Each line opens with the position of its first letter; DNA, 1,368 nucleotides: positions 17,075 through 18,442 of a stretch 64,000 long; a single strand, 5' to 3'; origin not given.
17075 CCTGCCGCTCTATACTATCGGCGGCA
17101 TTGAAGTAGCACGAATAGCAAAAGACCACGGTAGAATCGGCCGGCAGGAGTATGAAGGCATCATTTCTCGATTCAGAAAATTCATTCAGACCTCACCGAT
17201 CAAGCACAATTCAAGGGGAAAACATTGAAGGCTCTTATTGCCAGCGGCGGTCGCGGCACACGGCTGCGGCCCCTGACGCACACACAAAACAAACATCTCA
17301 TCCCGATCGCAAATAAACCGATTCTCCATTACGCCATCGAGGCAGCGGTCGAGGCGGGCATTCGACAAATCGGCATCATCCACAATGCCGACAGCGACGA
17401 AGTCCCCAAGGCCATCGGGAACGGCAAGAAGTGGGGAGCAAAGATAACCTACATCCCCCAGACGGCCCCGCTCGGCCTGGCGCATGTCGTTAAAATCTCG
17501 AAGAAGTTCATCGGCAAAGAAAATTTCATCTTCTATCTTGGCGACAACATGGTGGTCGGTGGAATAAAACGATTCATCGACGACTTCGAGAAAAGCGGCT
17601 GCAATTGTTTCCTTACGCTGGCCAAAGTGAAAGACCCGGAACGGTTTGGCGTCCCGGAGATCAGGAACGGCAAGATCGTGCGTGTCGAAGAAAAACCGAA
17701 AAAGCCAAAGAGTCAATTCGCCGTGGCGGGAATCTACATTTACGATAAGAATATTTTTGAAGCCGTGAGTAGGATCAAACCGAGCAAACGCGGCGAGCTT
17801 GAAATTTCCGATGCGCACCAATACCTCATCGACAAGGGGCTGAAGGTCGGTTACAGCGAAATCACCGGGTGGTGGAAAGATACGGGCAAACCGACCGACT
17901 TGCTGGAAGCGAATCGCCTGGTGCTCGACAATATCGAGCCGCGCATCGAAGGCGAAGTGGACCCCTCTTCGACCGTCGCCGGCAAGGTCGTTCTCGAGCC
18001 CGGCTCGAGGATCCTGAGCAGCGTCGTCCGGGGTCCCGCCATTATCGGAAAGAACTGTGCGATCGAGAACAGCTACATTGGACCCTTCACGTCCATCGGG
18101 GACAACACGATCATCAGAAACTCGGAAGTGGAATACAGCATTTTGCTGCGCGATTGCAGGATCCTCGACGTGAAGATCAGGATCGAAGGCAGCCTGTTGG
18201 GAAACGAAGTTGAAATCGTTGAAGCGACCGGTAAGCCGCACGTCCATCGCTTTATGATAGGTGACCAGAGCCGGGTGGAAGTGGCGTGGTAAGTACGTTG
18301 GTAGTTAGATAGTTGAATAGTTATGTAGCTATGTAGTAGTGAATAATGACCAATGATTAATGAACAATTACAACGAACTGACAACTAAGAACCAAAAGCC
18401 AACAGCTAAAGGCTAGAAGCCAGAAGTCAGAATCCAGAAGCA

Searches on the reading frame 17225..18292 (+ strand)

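Call 9: search_protein_families(library=ncbifam, proteins=[window:17225-18292:+])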
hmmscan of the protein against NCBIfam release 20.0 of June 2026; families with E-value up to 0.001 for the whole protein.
window:17225-18292:+ (355 aa): 36 families (the best 25 are shown)
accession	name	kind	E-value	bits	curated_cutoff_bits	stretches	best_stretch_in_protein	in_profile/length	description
TIGR01208.1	rmlA_long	equivalog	3.9e-139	463.4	320.25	1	2-352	1-352/353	glucose-1-phosphate thymidylyltransferase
TIGR03992.1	Arch_glmU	subfamily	2.3e-74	250.7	292.1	1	1-329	1-325/393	bifunctional sugar-1-phosphate nucleotidylyltransferase/acetyltransferase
NF041173.1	Sug_nt_acttase_Thmprot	equivalog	3.6e-54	184.2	600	1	1-329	1-325/405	bifunctional sugar-1-phosphate nucleotidylyltransferase/acetyltransferase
TIGR01207.1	rmlA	equivalog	2.1e-51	174.7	360.65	1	2-233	1-236/286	glucose-1-phosphate thymidylyltransferase RfbA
NF012024.0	PRK15480.1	equivalog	9.7e-47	159.5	588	1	2-240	5-246/292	glucose-1-phosphate thymidylyltransferase RfbA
NF041313.1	UDPGP_AglF_Halo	equivalog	3e-42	144.7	400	1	1-232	1-233/234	UTP--glucose-1-phosphate uridylyltransferase AglF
NF052502.1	man1P_GTase_Rv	exception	1.1e-36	126.4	440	1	2-332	2-325/352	mannose-1-phosphate guanylyltransferase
TIGR01099.1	galU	equivalog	1.9e-32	112.9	326.8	2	72-229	94-261/261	UTP--glucose-1-phosphate uridylyltransferase GalU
NF003670.0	PRK05293.1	equivalog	1.6e-25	89.9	470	2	3-235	7-260/382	glucose-1-phosphate adenylyltransferase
NF045761.1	NAMPUrTaseMurU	equivalog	5e-24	85.4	250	1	1-230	1-224/226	N-acetylmuramate alpha-1-phosphate uridylyltransferase MurU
TIGR01173.1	glmU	equivalog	2.3e-17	63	366.85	1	2-318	2-317/452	bifunctional UDP-N-acetylglucosamine diphosphorylase/glucosamine-1-phosphate N-acetyltransferase GlmU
TIGR02091.1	glgC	equivalog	5.3e-17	61.9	424.9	1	3-333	3-358/364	glucose-1-phosphate adenylyltransferase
NF010937.0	PRK14357.1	equivalog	2.4e-16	59.7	658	1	1-331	1-333/448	bifunctional UDP-N-acetylglucosamine diphosphorylase/glucosamine-1-phosphate N-acetyltransferase GlmU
NF010934.1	PRK14354.1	equivalog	1.1e-14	53.8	450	1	3-331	2-340/447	bifunctional UDP-N-acetylglucosamine diphosphorylase/glucosamine-1-phosphate N-acetyltransferase GlmU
NF049965.1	GlMnHpPGnyltfHddC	equivalog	6.1e-14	52.2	300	1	1-182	1-176/221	D-glycero-D-manno-heptose 1-phosphate guanosyltransferase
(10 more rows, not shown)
